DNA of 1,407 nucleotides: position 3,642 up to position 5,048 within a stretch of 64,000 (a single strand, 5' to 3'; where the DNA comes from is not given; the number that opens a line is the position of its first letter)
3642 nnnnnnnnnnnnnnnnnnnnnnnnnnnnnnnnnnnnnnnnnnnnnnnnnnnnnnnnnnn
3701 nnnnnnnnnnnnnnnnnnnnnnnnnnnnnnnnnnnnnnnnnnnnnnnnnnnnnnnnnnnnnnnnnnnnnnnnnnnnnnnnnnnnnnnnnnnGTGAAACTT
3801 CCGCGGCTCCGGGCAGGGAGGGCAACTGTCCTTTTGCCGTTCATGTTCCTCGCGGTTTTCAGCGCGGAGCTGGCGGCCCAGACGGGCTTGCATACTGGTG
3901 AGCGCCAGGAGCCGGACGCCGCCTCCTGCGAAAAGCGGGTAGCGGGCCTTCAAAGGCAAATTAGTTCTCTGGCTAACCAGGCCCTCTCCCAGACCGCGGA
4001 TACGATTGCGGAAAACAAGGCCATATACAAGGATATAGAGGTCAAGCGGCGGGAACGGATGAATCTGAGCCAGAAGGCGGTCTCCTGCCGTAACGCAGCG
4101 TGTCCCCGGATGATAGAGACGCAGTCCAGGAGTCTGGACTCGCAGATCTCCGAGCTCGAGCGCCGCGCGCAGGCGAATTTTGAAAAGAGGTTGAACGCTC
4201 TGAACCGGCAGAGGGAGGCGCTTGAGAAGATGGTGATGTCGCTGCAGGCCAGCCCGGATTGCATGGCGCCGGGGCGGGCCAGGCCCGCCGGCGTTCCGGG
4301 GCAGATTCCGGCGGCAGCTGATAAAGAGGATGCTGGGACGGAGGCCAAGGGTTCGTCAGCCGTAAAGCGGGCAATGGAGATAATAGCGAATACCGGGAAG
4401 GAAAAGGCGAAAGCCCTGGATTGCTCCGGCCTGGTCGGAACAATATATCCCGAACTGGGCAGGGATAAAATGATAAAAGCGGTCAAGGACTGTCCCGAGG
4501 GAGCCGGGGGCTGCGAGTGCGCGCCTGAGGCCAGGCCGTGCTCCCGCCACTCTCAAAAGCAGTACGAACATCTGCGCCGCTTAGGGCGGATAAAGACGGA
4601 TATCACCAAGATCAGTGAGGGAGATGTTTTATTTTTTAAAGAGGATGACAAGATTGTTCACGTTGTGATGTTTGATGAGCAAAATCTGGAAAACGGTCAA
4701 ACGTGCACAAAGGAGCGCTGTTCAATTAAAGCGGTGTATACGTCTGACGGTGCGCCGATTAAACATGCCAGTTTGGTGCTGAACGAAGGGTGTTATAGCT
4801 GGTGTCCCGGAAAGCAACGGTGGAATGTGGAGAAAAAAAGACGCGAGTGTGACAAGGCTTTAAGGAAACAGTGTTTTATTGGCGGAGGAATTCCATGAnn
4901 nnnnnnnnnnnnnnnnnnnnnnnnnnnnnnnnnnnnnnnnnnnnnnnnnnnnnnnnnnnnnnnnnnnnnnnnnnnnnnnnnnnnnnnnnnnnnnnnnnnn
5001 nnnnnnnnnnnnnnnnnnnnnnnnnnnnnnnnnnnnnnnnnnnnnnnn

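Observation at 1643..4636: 809-bp perfectly identical block with razor-sharp boundaries inside otherwise diverged paralog cassettes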

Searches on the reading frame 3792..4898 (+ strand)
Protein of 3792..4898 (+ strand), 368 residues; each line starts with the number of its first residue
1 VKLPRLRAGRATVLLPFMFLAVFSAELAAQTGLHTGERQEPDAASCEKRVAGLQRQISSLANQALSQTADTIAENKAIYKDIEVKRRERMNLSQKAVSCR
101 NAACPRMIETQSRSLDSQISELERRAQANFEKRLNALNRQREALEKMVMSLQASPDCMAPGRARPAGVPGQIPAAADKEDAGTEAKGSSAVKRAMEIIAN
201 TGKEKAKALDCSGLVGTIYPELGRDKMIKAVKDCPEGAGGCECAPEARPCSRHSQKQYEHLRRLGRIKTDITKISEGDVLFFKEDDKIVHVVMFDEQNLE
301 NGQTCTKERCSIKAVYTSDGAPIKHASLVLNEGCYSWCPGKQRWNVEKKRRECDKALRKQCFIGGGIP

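Call 4: search_protein_families(library=pfam, proteins=[window:3792-4898:+], max_evalue=0.1)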
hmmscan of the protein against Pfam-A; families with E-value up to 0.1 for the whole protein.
window:3792-4898:+ (368 aa): 3 families
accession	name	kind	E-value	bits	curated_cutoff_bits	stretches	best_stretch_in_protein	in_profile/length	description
PF00877.26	NLPC_P60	-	1.7e-05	25.2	23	1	205-299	10-76/105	NlpC/P60 family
PF14362.11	DUF4407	-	0.028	14.1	31.3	1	107-201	113-214/297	Domain of unknown function (DUF4407)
PF23991.1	DUF7310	-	0.085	13.8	40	0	112-153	25-65/83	Coiled-coil region of unknown function (DUF7310)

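Call 9: find_encoding_contigs(protein=window:3792-4898:+, flank=10000, max_places=10)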
Protein window:3792-4898:+ (368 aa): no gene with exactly this product is on record in the collection.

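Call 10: find_homologous_proteins(query=window:3792-4898:+, max_evalue=0.001)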
Query window:3792-4898:+ (368 aa): 2 proteins with E <= 0.001 among 8000 candidates.
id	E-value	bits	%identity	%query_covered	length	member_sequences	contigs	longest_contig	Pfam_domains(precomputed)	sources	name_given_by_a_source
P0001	2.7e-193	660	87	95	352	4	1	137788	-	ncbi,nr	ncbi:MAG: hypothetical protein RDU13_00895 [Elusimicrobiales bacterium]|nr:hypothetical protein [Elu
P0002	1.9e-158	546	77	92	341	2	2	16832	-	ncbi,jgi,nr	ncbi:MAG TPA: hypothetical protein PKK31_02645 [Elusimicrobiales bacterium]|nr:hypothetical protein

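Call 13: find_encoding_contigs(protein=P0002, flank=10000, max_places=10)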
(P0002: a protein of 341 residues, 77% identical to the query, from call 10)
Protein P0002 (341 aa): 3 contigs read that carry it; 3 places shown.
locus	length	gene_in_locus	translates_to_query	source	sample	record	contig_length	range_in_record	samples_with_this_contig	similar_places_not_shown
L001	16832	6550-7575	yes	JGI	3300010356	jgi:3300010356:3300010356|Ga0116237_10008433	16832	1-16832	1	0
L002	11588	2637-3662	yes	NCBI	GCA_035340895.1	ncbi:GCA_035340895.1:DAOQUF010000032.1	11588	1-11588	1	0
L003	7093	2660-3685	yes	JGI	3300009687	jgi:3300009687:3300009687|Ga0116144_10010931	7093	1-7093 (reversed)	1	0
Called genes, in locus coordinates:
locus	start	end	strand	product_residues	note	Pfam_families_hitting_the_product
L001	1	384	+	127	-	?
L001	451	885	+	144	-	PF03946:Ribosomal_L11_N, PF00298:Ribosomal_L11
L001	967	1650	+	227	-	PF00687:Ribosomal_L1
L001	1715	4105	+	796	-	PF03030:H_PPase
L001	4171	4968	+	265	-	PF02698:DUF218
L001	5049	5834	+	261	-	-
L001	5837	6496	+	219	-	PF13505:OMP_b-brl (weak)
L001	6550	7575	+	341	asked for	-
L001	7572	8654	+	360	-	-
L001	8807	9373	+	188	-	PF05198:IF3_N, PF00707:IF3_C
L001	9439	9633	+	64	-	PF01632:Ribosomal_L35p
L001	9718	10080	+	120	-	PF00453:Ribosomal_L20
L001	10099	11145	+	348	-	PF02912:Phe_tRNA-synt_N, PF01409:tRNA-synt_2d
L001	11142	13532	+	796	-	PF01588:tRNA_bind, PF03483:B3_4, PF03484:B5, PF17759:tRNA_synthFbeta, PF03147:FDX-ACB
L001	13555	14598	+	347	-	PF00534:Glycos_transf_1, PF13692:Glyco_trans_1_4, PF13524:Glyco_trans_1_2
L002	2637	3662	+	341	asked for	-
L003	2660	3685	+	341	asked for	-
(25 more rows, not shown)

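Call 14: find_encoding_contigs(protein=P0001, flank=10000, max_places=10)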
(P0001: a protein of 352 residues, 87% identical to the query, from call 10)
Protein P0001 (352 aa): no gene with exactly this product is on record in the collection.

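Call 42: find_homologous_proteins(query=A4, max_evalue=0.01)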
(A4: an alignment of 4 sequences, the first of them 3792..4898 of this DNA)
Query A4 (4 sequences) (368 aa, profile of the alignment): 3 proteins with E <= 0.01 among 8000 candidates.
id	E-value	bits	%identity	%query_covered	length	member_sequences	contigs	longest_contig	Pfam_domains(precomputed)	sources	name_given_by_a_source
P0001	4.4e-214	728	87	95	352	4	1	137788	-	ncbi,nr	ncbi:MAG: hypothetical protein RDU13_00895 [Elusimicrobiales bacterium]|nr:hypothetical protein [Elu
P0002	2.1e-201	687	77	92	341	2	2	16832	-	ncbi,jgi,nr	ncbi:MAG TPA: hypothetical protein PKK31_02645 [Elusimicrobiales bacterium]|nr:hypothetical protein 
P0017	8.2e-198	675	55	98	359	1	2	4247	-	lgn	-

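Call 49: find_related_loci(query=A5, collection=metagenome_contigs, flank=6000)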
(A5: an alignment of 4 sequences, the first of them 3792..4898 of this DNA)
Query A5 (368 aa) in metagenome_contigs; peptide patterns used: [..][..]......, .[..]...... (x = any residue, [..] = any of these).
246 stretches matched a pattern; 1 encode a relative of the query (tblastn E <= 1e-3); 1 distinct loci.
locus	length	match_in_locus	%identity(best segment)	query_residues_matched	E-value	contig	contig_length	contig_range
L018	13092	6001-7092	74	4-368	7e-174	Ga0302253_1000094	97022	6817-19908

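Call 53: predict_structure(alignment_id=A5)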
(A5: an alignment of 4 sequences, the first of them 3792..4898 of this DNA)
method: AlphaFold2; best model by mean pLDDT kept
length: 368 residues; sequences in the alignment: 4
mean_pLDDT: 50.5   pTM: 0.31
mean pLDDT of the five models: 50.5, 50.1, 49.3, 49.3, 48.9
residues with pLDDT >= 90: 5; 70-90: 70; 50-70: 89; < 50: 204
segments of 3 or more residues with pLDDT < 50: 1-40, 42-44, 156-198, 200-257, 265-279, 292-314, 330-333, 361-368
pLDDT, mean of each block of 10 residues (from residue 1): 27 29 34 35 54 63 66 76 87 83 84 90 83 74 65 50 30 27 30 43 41 39 30 28 26 46 47 39 49 42 36 48 51 54 69 60 31
secondary structure, 60 per line:
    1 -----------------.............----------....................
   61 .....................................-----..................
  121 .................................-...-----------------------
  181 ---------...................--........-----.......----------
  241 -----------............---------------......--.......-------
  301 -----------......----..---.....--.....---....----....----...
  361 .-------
elements in order: H18-30 H41-97 H103-153 H190-208 H211-218 H224-230 H252-263 E279-284 E287-293 E312-317 E327-331 E334-338 E342-345 E350-353 E358-361

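Call 54: search_protein_families(library=pfam, alignment_id=A4, max_evalue=0.1)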
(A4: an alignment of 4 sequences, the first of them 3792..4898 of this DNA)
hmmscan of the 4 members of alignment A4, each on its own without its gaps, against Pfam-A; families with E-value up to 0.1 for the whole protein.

A. member 1, window:3792-4898:+ (368 aa): 3 families
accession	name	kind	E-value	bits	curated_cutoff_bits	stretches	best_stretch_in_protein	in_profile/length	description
PF00877.26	NLPC_P60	-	1.7e-05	25.2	23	1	205-299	10-76/105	NlpC/P60 family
PF14362.11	DUF4407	-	0.028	14.1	31.3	1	107-201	113-214/297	Domain of unknown function (DUF4407)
PF23991.1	DUF7310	-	0.085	13.8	40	0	112-153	25-65/83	Coiled-coil region of unknown function (DUF7310)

B. families by the number of members that match (of 4 scanned): 5 families
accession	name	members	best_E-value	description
PF00877.26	NLPC_P60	4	1.7e-05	NlpC/P60 family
PF23991.1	DUF7310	2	0.084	Coiled-coil region of unknown function (DUF7310)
PF14362.11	DUF4407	1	0.028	Domain of unknown function (DUF4407)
PF22967.3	Ig_NUP210_1st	1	0.034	NUP210 Ig-like domain 1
PF21007.2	FBF1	1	0.065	Fas-binding factor 1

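Call 55: search_protein_families(library=ncbifam, proteins=[window:3792-4898:+], max_evalue=0.1)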
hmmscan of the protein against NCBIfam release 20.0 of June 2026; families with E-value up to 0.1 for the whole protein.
window:3792-4898:+ (368 aa): 2 families
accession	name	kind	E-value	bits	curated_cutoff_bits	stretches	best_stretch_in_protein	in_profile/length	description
NF052682.1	morpho_FcmC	equivalog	0.0022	18.3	90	1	100-153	57-110/159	filament morphology membrane protein FcmC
NF045487.1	ASRP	equivalog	0.018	13.6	300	1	43-152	312-403/593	archaea-specific SMC-related protein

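Call 71: search_protein_families(library=phrogs, proteins=[window:3792-4898:+], max_evalue=0.01)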
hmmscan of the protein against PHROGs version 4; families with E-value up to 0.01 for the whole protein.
window:3792-4898:+ (368 aa): 2 families
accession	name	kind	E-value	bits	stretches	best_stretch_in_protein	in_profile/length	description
phrog_937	-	other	0.00076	20.8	0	110-152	4-49/115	hemolysin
phrog_329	-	tail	0.0009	18.5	1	180-296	531-622/949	minor tail protein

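Call 72: search_protein_families(library=padloc, proteins=[window:3792-4898:+], max_evalue=0.01)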
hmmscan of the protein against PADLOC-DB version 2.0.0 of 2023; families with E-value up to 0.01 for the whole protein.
window:3792-4898:+ (368 aa): 0 families

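Call 74: find_encoding_contigs(protein=window:3843-4898:+, flank=6000, max_places=10)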
Protein window:3843-4898:+ (351 aa): no gene with exactly this product is on record in the collection.

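Call 75: list_cluster_members(proteins=[P0001, P0003, P0005, P0017])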
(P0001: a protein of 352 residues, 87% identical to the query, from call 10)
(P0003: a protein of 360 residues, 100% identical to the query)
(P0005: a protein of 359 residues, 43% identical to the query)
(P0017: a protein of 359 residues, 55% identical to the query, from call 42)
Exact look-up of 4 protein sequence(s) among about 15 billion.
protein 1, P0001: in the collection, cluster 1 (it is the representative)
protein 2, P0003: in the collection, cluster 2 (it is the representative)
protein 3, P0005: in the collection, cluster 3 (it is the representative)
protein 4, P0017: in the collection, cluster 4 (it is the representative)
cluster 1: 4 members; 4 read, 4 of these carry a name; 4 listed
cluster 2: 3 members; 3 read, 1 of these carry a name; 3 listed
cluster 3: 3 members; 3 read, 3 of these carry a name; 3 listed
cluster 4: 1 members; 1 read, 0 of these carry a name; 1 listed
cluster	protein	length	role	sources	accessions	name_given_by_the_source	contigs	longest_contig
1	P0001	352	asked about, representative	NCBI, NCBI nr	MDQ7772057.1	MAG: hypothetical protein RDU13_00895 [Elusimicrobiales bacterium] | hypothetical protein [Elusimicrobiales bacterium]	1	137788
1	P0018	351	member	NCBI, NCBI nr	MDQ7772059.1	MAG: hypothetical protein RDU13_00905 [Elusimicrobiales bacterium] | hypothetical protein [Elusimicrobiales bacterium]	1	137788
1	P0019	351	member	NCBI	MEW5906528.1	MAG: NlpC/P60 family protein [Elusimicrobiota bacterium]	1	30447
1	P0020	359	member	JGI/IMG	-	hypothetical protein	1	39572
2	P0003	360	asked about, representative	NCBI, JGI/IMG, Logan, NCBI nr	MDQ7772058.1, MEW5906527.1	MAG: hypothetical protein RDU13_00900 [Elusimicrobiales bacterium] | hypothetical protein | hypothetical protein [Elusimicrobiales bacterium]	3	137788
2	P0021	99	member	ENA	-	-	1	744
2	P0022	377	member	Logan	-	-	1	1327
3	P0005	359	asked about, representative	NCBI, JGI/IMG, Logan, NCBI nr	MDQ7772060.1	MAG: hypothetical protein RDU13_00910 [Elusimicrobiales bacterium] | hypothetical protein | hypothetical protein [Elusimicrobiales bacterium]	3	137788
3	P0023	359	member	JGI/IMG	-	hypothetical protein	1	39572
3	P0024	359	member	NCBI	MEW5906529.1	MAG: hypothetical protein AB1734_07105 [Elusimicrobiota bacterium]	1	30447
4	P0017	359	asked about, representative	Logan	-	-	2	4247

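Call 95: fold_search(model_id=the predicted structure, library=pdb)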
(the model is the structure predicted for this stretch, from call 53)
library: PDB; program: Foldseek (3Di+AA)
matches with E <= 10: 365; with E <= 0.001: 0
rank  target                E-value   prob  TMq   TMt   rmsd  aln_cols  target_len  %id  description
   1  3plt_B                1.2e-01  0.99  0.28  0.44   5.4       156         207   15  Crystal structure of Lsp1 from Saccharomyces cerevisiae (released 2011-06-22)
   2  3plt_A                1.3e-01  0.87  0.26  0.39  13.8       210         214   14  Crystal structure of Lsp1 from Saccharomyces cerevisiae (released 2011-06-22)
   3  5h3d_A                1.4e-01  0.15  0.15  0.15  37.6       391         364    9  Helical structure of membrane tubules decorated by ACAP1 (BARPH doamin) protein by cryo-electron microscopy and MD sim (released 2019-01-16)
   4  9fqr_C5               3.2e-01  0.90  0.25  0.49  15.0       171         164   16  96-nm repeat of axonemal doublet microtubules from bovine sperm (released 2025-03-26)
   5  8qb8_A                3.6e-01  0.80  0.29  0.37  15.6       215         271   14  Lsp1 in native eisosome lattice bound to plasma membrane microdomain (released 2024-07-24)
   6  7o3w_A                3.6e-01  0.57  0.23  0.37  32.2       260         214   14  Structural basis for VIPP1 oligomerization and maintenance of thylakoid membrane integrity (released 2021-06-30)
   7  7o3x_B                3.6e-01  0.57  0.25  0.39  36.6       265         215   15  Structural basis for VIPP1 oligomerization and maintenance of thylakoid membrane integrity (released 2021-06-30)
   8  3plt_C                4.0e-01  0.80  0.29  0.46  13.6       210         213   15  Crystal structure of Lsp1 from Saccharomyces cerevisiae (released 2011-06-22)
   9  8xku_C                4.0e-01  0.72  0.29  0.12  26.8       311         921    9  Cryo-EM structure of the Ycf2-FtsHi motor complex from Arabidopsis in ATP-bound state (released 2024-09-11)
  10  9bm1                  4.5e-01  0.69  0.19  0.03  13.6       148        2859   15  State-3 of motor domain from full-length human dynein-1 in 5mM ATP (released 2025-04-23)
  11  1kmi_Z                4.8e-01  0.87  0.26  0.50  20.4       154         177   12  CRYSTAL STRUCTURE OF AN E.COLI CHEMOTAXIS PROTEIN, CHEZ (released 2002-07-24)
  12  5yvq_A                4.8e-01  0.08  0.10  0.11  18.5       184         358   11  Complex of Mu phage tail fiber and its chaperone (released 2019-05-22)
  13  8qb9_A                5.0e-01  0.69  0.29  0.39  13.6       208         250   15  Helical reconstruction of yeast eisosome protein Pil1 bound to membrane composed of lipid mixture -PIP2/+sterol (DOPC, (released 2024-07-24)
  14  7o3x_A                5.0e-01  0.54  0.25  0.39  27.6       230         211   17  Structural basis for VIPP1 oligomerization and maintenance of thylakoid membrane integrity (released 2021-06-30)
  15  3na7                  5.0e-01  0.51  0.20  0.28  15.9       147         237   12  2.2 Angstrom Structure of the HP0958 Protein from Helicobacter pylori CCUG 17874 (released 2010-09-22)
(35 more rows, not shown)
